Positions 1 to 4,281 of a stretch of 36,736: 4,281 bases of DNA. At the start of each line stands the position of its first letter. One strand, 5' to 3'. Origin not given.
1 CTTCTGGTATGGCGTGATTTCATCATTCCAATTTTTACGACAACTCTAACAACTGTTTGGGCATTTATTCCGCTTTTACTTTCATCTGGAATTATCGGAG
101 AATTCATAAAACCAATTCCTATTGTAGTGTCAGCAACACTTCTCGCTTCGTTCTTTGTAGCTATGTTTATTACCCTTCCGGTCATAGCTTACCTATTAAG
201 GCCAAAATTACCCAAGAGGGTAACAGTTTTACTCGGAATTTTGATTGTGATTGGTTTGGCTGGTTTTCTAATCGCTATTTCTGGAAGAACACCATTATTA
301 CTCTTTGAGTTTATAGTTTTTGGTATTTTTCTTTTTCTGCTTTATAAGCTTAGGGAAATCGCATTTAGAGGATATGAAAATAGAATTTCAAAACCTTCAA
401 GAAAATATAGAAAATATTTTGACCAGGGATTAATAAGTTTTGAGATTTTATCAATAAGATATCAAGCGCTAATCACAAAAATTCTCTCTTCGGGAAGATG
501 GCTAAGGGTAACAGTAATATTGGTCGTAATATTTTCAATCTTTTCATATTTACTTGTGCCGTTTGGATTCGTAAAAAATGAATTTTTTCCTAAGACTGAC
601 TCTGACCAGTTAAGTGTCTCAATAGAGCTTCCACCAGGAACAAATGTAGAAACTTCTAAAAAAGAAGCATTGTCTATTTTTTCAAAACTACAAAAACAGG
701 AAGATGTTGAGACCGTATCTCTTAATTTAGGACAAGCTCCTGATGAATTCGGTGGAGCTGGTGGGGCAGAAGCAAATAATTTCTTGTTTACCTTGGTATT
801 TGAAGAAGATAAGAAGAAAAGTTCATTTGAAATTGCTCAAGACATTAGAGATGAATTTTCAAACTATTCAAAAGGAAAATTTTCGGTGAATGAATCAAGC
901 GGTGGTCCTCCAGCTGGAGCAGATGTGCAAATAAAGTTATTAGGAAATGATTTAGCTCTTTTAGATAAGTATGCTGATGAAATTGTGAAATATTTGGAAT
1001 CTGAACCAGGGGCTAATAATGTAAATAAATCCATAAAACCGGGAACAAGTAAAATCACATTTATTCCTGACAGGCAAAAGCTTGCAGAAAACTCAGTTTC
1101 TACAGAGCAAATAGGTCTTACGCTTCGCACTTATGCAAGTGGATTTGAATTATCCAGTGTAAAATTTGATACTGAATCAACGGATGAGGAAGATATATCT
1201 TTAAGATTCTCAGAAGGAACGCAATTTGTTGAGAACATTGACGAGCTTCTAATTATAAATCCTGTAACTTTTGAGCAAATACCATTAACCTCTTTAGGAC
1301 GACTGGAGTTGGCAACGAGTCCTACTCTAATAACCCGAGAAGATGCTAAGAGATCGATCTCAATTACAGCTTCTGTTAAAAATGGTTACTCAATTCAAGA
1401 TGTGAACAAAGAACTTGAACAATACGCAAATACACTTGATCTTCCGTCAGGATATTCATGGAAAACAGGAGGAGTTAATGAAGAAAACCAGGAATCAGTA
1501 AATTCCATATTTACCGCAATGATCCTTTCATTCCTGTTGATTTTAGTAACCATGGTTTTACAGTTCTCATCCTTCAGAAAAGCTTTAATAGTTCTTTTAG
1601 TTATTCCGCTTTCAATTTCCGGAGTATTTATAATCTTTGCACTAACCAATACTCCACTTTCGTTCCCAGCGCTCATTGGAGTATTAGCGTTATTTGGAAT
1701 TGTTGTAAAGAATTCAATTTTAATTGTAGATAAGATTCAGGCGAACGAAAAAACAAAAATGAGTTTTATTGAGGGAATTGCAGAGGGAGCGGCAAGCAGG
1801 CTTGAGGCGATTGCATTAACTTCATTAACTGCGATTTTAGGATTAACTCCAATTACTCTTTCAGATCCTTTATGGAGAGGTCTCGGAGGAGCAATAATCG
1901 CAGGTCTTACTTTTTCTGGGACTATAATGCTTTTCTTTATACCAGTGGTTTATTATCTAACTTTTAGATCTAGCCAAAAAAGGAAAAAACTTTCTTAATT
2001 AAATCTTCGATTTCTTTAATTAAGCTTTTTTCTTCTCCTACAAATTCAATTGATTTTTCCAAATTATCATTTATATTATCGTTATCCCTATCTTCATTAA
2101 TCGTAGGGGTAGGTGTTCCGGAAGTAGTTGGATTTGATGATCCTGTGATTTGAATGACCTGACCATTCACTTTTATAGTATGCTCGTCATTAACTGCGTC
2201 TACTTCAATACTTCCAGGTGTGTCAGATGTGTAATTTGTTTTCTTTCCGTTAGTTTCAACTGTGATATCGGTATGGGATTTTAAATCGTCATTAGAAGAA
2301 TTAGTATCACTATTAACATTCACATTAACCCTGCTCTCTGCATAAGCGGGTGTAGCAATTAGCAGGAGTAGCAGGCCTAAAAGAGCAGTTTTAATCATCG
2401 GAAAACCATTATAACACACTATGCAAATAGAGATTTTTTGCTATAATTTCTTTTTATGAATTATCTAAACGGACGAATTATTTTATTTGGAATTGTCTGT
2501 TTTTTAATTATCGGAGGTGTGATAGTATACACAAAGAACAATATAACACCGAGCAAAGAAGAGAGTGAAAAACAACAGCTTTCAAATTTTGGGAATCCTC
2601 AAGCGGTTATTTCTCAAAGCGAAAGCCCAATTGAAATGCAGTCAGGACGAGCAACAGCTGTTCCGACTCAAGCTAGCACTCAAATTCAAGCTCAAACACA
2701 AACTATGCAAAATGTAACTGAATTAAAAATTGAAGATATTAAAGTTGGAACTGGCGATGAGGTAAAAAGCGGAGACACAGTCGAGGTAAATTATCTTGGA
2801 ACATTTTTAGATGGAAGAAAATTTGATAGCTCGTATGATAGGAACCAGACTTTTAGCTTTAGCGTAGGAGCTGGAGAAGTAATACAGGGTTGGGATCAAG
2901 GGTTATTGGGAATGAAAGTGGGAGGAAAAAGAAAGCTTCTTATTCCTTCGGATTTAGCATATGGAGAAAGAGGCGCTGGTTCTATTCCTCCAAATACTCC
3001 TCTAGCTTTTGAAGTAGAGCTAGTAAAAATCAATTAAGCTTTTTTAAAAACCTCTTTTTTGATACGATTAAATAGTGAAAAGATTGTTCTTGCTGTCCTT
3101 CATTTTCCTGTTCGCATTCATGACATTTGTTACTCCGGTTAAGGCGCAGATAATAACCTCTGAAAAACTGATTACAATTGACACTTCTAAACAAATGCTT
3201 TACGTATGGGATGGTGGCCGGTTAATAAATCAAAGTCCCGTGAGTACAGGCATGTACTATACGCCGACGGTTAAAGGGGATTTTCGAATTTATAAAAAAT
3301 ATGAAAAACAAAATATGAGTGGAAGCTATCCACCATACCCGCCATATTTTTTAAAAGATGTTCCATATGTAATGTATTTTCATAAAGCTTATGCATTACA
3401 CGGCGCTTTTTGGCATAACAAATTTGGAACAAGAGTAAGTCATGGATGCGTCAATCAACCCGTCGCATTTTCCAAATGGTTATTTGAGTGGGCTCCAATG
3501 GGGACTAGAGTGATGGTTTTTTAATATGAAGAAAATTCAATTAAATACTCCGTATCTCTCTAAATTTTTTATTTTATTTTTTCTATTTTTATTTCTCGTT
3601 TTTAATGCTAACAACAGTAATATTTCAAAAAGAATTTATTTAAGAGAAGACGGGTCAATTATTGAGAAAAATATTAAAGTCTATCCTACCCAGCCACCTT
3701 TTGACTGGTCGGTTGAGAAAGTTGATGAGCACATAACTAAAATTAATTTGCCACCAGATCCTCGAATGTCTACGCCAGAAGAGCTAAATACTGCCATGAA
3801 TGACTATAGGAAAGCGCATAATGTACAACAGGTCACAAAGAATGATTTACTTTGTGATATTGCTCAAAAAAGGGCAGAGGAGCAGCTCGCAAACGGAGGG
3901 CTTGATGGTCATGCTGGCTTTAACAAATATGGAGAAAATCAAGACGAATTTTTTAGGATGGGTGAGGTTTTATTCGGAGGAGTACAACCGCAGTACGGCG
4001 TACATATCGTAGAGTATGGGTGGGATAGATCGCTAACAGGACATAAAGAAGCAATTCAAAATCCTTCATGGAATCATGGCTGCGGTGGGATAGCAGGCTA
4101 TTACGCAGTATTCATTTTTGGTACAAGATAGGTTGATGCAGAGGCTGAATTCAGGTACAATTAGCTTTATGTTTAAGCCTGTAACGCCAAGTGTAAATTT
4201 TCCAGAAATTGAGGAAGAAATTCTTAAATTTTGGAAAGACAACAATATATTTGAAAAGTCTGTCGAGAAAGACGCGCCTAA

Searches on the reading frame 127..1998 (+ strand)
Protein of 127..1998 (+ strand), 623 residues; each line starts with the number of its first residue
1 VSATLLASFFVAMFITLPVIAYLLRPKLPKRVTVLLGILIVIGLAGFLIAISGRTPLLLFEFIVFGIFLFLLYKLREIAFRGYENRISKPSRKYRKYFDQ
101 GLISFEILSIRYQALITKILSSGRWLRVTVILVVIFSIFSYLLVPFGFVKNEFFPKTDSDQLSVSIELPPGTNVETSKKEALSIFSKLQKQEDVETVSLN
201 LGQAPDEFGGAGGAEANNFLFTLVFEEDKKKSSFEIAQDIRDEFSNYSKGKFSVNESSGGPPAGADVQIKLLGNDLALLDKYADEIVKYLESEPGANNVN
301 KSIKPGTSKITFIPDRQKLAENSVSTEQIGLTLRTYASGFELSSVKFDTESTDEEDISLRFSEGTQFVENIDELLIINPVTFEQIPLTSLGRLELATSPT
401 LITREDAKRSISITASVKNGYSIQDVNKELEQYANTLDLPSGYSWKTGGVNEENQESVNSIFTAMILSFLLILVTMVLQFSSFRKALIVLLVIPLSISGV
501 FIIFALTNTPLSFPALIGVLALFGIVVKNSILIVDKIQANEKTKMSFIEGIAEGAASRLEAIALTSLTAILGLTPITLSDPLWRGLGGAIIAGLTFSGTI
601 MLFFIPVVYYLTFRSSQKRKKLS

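Call 8: search_protein_families(library=pfam, proteins=[window:127-1998:+], max_evalue=0.01)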
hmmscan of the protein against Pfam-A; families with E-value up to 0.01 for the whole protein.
window:127-1998:+ (623 aa): 3 families
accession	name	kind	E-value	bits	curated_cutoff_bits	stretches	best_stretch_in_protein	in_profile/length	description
PF00873.25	ACR_tran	-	5.9e-80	269.7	28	1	94-611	498-1019/1021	AcrB/AcrD/AcrF family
PF02355.23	SecD_SecF_C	-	2.2e-05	24.4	20.5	1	456-578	28-151/189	Protein export membrane protein SecD/SecF, C-terminal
PF03176.21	MMPL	-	0.0017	17.8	20.5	1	452-615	136-305/333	MMPL family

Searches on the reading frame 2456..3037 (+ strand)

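Call 8: search_protein_families(library=pfam, proteins=[window:2456-3037:+], max_evalue=0.01)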
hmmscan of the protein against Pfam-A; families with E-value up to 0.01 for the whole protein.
window:2456-3037:+ (193 aa): 1 family
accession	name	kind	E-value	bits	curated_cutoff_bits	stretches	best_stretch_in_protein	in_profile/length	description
PF00254.34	FKBP_C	-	1.8e-34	118.3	21.1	1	101-190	2-94/94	FKBP-type peptidyl-prolyl cis-trans isomerase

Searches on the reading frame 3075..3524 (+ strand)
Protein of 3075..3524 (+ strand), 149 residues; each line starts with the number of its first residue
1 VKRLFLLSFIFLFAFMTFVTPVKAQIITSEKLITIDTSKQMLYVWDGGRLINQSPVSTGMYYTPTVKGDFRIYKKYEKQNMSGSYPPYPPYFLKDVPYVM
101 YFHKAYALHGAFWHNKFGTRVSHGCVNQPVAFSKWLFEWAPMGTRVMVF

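Call 8: search_protein_families(library=pfam, proteins=[window:3075-3524:+], max_evalue=0.01)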
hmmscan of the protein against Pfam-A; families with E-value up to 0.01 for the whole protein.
window:3075-3524:+ (149 aa): 1 family
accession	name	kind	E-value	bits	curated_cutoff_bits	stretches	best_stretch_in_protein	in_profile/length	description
PF03734.19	YkuD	-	4.9e-25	89.3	23.4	1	31-148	2-146/146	L,D-transpeptidase catalytic domain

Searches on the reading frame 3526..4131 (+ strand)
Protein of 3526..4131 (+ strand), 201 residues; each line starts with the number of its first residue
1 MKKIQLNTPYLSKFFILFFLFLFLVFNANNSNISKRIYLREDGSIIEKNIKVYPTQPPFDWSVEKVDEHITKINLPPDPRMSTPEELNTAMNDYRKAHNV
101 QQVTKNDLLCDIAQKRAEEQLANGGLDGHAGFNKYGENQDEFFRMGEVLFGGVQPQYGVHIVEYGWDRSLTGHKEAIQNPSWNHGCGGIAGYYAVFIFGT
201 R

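Call 8: search_protein_families(library=pfam, proteins=[window:3526-4131:+], max_evalue=0.01)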
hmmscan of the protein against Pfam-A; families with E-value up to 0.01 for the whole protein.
window:3526-4131:+ (201 aa): 1 family
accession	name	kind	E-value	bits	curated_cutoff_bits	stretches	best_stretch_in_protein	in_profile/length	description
PF00188.32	CAP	-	0.00054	21.2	21.1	1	90-138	3-48/117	Cysteine-rich secretory protein family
